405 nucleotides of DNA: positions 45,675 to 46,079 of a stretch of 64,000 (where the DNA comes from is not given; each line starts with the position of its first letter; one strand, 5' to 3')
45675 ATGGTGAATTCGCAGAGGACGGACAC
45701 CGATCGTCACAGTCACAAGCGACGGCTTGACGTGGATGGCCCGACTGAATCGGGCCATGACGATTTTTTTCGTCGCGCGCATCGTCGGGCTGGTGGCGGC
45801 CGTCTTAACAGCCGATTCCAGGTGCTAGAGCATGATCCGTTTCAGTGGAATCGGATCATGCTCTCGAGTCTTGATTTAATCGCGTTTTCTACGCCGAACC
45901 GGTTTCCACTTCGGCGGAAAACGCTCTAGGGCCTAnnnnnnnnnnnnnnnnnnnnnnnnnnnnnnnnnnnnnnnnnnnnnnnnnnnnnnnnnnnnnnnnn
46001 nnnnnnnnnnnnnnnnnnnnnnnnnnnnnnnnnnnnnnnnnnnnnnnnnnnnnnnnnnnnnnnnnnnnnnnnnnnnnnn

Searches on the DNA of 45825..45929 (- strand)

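Call 63: search_dna_similar(query=window:45825-45929:-, collection=plasmids, mode=distant, max_rows=15)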
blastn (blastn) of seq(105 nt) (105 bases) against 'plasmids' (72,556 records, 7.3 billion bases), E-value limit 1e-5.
Records with a match: 12; places in all: 19; records where one place covers at least 80% of the query: 2.
Best place of each record, by identity: 80-90% 10; 60-80% 2.
By first word of the organism name: Sphingobium 6; Methylobacterium 4; Xanthobacter 1; Chelatococcus 1.
By predicted mobility (MOB-suite, as given by PLSDB): non-mobilizable 9; mobilizable 2; conjugative 1.
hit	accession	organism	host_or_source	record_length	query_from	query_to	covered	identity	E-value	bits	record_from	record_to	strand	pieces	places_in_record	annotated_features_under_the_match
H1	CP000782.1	Xanthobacter autotrophicus Py2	-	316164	2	105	99%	76.9%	8e-8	63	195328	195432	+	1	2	helicase domain protein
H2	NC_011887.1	Methylobacterium nodulans ORS 2060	-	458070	1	93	89%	77.9%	6e-9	67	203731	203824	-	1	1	none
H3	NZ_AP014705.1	Methylobacterium aquaticum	-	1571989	1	71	68%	81.7%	6e-9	67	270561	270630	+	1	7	none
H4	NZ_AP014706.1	Methylobacterium aquaticum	-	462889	1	70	67%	81.7%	6e-9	67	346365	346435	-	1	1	none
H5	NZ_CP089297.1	Methylobacterium currus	Solanum lycopersicum,single cell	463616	1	59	56%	83.1%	8e-8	63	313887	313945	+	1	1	none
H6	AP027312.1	Sphingobium sp. TomMM7A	-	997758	57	104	46%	87.5%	3e-6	58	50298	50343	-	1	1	none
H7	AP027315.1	Sphingobium sp. TomMM15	-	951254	57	104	46%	87.5%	3e-6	58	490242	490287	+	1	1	none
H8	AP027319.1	Sphingobium sp. TomTYG42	-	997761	57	104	46%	87.5%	3e-6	58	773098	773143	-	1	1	none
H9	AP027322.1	Sphingobium sp. TomTYG43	-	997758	57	104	46%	87.5%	3e-6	58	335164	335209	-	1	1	none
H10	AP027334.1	Sphingobium sp. TomTYG71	-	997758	57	104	46%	87.5%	3e-6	58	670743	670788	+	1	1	none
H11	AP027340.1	Sphingobium sp. TomTYG73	-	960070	57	104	46%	87.5%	3e-6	58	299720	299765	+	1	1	none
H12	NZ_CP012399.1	Chelatococcus sp. CO-6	whole organism,Shengli Oilfield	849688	1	48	46%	86.0%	3e-6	57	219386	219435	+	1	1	ring-cleaving dioxygenase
